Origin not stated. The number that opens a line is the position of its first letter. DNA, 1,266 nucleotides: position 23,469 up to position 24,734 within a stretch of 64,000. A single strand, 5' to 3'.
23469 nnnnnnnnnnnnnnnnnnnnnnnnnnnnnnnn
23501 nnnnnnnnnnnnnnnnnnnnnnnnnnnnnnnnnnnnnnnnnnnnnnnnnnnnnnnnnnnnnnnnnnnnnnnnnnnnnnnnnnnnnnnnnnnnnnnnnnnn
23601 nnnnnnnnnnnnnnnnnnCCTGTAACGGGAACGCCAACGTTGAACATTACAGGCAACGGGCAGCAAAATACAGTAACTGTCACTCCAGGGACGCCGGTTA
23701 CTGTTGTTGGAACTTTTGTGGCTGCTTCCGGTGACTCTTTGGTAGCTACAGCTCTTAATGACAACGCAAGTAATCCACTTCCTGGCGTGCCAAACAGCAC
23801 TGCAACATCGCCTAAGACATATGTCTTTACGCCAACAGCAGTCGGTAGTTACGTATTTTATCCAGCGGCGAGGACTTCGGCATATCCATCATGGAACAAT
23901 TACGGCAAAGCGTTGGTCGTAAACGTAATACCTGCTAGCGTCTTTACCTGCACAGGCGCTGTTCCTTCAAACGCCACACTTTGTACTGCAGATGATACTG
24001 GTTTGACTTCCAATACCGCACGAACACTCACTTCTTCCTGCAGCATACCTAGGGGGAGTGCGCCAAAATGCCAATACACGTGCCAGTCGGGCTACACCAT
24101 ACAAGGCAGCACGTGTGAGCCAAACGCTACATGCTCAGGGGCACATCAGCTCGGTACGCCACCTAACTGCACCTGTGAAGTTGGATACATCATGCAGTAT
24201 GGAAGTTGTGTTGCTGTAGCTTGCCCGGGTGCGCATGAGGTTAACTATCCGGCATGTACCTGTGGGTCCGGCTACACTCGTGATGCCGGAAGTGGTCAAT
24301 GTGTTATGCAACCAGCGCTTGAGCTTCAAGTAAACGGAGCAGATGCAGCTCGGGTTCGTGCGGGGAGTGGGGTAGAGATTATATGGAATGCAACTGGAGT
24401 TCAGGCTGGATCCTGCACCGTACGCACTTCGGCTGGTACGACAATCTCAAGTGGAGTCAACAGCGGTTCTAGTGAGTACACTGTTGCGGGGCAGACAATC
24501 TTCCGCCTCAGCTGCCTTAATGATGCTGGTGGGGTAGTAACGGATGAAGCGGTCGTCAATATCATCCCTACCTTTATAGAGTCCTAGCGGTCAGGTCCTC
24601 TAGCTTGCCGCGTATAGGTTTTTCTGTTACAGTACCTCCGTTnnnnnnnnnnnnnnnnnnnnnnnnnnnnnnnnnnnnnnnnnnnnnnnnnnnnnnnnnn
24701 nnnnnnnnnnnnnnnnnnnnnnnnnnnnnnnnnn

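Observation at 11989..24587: Two paralogous giant surface proteins share a novel Cys-rich roughly 40 aa repeat with near-identical DNA, which could support recombination or gene conversion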

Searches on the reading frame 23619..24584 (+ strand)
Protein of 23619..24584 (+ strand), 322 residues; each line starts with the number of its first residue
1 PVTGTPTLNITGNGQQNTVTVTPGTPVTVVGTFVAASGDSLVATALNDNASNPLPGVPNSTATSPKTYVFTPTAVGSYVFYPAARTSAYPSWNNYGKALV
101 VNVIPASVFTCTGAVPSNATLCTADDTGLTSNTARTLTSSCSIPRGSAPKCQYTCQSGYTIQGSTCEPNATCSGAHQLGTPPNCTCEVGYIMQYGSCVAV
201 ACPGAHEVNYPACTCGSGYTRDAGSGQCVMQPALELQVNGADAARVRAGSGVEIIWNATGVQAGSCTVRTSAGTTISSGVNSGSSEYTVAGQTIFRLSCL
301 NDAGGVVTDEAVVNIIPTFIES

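Call 14: search_protein_families(library=pfam, proteins=[window:23619-24584:+], max_evalue=5)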
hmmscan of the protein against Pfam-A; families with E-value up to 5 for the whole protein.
window:23619-24584:+ (322 aa): 4 families
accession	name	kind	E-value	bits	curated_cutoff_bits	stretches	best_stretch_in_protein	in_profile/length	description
PF06247.17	Plasmod_Pvs28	-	0.068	13.7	26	1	207-222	20-34/41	Pvs28 EGF domain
PF12947.13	EGF_3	-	1.2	9.9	28.5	1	165-191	7-30/36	EGF domain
PF08396.15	Toxin_34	-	2.2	9.5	21.1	1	164-214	16-67/75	Spider toxin omega agatoxin/Tx1 family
PF12662.13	cEGF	-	3.1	8.2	26.6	1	213-229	4-20/24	Complement Clr-like EGF-like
